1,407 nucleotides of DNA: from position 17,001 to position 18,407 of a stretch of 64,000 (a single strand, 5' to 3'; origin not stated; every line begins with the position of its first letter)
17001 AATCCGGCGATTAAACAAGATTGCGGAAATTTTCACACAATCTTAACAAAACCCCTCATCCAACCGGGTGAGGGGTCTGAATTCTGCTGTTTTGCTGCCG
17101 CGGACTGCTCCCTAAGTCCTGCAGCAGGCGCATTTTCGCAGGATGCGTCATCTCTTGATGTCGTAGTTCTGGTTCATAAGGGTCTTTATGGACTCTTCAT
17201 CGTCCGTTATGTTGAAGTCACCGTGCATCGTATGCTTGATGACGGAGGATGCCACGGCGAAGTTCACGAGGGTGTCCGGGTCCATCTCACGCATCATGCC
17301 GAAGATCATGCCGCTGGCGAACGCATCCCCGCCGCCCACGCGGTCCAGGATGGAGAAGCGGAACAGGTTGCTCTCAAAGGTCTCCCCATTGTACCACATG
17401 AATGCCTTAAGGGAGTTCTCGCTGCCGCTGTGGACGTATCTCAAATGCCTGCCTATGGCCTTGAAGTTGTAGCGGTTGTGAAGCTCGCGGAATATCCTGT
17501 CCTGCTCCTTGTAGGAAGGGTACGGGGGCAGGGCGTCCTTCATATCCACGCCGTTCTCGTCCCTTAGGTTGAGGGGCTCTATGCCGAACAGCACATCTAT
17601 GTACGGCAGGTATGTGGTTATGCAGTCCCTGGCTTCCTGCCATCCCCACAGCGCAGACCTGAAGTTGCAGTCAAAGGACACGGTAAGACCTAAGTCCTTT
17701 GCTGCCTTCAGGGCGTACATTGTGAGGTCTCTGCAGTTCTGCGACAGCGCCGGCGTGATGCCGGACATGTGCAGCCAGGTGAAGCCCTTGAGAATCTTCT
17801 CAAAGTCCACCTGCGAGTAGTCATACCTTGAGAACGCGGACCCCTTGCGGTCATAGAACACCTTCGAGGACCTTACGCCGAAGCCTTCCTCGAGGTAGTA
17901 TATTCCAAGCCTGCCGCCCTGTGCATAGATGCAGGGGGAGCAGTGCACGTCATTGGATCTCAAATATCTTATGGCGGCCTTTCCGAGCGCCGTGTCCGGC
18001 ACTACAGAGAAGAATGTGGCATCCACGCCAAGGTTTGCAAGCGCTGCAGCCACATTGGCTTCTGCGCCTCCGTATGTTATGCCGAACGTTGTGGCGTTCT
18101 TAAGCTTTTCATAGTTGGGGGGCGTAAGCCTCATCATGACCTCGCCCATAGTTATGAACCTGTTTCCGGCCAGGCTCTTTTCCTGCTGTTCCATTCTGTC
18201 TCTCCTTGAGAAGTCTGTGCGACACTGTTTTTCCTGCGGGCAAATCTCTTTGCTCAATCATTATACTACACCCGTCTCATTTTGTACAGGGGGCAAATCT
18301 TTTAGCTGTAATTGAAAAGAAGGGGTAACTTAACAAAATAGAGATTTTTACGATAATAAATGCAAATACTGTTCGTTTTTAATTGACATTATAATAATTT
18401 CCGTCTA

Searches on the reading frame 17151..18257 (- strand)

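Call 46: search_protein_families(library=pfam, proteins=[window:17151-18257:-], max_evalue=0.01)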
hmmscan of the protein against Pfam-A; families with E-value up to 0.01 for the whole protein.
window:17151-18257:- (369 aa): 1 family
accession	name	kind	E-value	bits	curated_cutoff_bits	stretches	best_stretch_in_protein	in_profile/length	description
PF00294.29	PfkB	-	7.2e-31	108.1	25.8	2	36-225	6-189/302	pfkB family carbohydrate kinase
